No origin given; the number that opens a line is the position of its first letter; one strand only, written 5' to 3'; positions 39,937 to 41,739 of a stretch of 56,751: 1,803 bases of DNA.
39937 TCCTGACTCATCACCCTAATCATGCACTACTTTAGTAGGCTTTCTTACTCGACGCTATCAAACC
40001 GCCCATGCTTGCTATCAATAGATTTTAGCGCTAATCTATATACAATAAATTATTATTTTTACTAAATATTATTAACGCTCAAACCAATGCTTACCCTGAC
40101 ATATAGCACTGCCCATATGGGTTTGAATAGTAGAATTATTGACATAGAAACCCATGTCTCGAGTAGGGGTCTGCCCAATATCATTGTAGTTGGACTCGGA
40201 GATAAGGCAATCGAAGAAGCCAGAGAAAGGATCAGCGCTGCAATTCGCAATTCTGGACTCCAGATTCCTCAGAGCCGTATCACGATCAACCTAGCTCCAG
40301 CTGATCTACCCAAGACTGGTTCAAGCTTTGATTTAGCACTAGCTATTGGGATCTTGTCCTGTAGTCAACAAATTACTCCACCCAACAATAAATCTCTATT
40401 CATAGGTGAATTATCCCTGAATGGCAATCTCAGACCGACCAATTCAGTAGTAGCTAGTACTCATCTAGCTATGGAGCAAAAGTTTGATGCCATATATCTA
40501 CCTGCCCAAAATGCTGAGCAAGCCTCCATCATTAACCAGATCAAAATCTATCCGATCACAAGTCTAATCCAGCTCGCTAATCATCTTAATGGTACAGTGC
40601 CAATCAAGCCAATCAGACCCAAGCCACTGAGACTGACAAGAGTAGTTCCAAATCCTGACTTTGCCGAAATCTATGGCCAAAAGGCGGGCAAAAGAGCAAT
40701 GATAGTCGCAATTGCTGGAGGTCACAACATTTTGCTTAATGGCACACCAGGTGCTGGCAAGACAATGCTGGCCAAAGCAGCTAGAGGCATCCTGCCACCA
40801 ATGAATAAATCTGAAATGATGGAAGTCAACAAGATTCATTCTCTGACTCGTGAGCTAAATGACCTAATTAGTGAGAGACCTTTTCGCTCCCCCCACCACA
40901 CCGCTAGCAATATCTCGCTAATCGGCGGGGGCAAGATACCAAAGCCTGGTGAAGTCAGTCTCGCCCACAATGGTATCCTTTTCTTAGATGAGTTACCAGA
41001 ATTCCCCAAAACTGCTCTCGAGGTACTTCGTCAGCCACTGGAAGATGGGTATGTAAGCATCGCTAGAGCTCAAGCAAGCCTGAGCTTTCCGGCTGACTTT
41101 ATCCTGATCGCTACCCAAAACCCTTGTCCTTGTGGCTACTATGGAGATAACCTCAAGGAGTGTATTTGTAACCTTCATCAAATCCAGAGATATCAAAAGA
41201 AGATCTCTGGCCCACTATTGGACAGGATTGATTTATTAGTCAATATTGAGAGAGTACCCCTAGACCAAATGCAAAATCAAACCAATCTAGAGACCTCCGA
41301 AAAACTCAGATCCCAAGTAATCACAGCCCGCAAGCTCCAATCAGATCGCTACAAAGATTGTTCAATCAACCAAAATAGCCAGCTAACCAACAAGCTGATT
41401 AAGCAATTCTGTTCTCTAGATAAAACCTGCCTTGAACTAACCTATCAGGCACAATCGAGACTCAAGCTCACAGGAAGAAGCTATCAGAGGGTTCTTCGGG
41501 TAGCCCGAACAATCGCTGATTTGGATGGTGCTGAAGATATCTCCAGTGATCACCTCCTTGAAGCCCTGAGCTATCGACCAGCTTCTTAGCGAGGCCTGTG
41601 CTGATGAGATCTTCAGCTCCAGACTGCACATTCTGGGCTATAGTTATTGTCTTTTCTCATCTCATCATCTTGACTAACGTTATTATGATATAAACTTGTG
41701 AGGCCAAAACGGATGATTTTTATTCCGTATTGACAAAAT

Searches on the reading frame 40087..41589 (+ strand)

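Call 7: search_protein_families(library=pfam, proteins=[window:40087-41589:+], max_evalue=0.01)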
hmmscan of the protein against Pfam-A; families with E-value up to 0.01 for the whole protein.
window:40087-41589:+ (500 aa): 11 families
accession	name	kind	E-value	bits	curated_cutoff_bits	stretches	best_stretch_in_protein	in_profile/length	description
PF01078.27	Mg_chelatase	-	9.9e-89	296.6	20.3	1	191-392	1-204/207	Magnesium chelatase, subunit ChlI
PF13541.12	ChlI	-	1.9e-39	134.8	27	1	20-142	1-121/121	Subunit ChlI of Mg-chelatase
PF13335.12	Mg_chelatase_C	-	8e-29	100.5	26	1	402-497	2-94/94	Magnesium chelatase, subunit ChlI C-terminal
PF00493.29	MCM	-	1e-08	35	23.3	1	286-388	113-205/224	MCM P-loop domain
PF07728.20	AAA_5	-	2.1e-07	31.5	22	1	214-351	1-126/139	AAA domain (dynein-related subfamily)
PF00158.32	Sigma54_activat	-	1.1e-05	25.6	20.2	1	211-324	21-123/168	Sigma-54 interaction domain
PF05496.18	RuvB_N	-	0.00069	19.9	27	0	291-326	81-116/159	Holliday junction DNA helicase RuvB P-loop domain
PF00004.35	AAA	-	0.0036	18.2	21.2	0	215-249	1-31/131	ATPase family associated with various cellular activities (AAA)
PF07726.17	AAA_3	-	0.0045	17.3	27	0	297-347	65-113/131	ATPase family associated with various cellular activities (AAA)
PF05362.19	Lon_C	-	0.0051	16.8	21.1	1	61-147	92-177/205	Lon protease (S16) C-terminal proteolytic domain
PF13238.12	AAA_18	-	0.0082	17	29.4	0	215-266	1-44/128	AAA domain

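Call 8: search_protein_families(library=ncbifam, proteins=[window:40087-41589:+], max_evalue=0.01)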
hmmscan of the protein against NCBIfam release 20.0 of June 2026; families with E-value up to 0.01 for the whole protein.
window:40087-41589:+ (500 aa): 14 families
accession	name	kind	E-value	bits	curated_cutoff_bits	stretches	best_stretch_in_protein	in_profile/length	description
TIGR00368.1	TIGR00368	hypoth_equivalog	8.5e-170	565.6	362.4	1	6-497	2-499/499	YifB family Mg chelatase-like AAA ATPase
NF007365.0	PRK09862.1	equivalog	6.2e-122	407.7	530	1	2-497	3-492/506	YifB family Mg chelatase-like AAA ATPase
TIGR02902.1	spore_lonB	equivalog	1.6e-17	63.3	723.3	2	190-326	62-207/531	ATP-dependent protease LonB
TIGR00764.1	lon_rel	equivalog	6.1e-11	41.6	516.6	1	192-246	17-71/608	ATP-dependent protease LonB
TIGR02442.1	Cob-chelat-sub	hypoth_equivalog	1.4e-10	40.3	779.45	1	278-346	111-179/641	putative cobaltochelatase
TIGR02031.1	BchD-ChlD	equivalog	1.3e-08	34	499.55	1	215-349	19-146/608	magnesium chelatase ATPase subunit D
TIGR00416.1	sms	equivalog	2e-08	33.4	403.05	1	54-161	347-451/454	DNA repair protein RadA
TIGR02903.1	spore_lon_C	equivalog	6.6e-08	31.5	678.8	1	191-324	152-295/615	Lon family ATP-dependent protease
TIGR02030.1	BchI-ChlI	equivalog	2e-05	23.9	466.95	0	278-346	115-183/337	magnesium chelatase ATPase subunit I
NF038308.1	RNA_repair_RtcR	equivalog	0.00051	19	650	0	284-321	268-305/530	RNA repair transcriptional activator RtcR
NF000868.0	PRK00080.1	equivalog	0.00063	18.7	282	0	291-325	99-133/330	Holliday junction branch migration DNA helicase RuvB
NF003069.1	PRK03992.1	subfamily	0.0036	16.5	500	1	208-231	161-184/379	proteasome-activating nucleotidase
TIGR00635.1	ruvB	equivalog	0.0037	16.4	299.05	0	214-230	32-48/305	Holliday junction branch migration DNA helicase RuvB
TIGR02653.1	Lon_rel_chp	hypoth_equivalog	0.0053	15.1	628.25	1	68-146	566-645/675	protease Lon-related BREX system protein BrxL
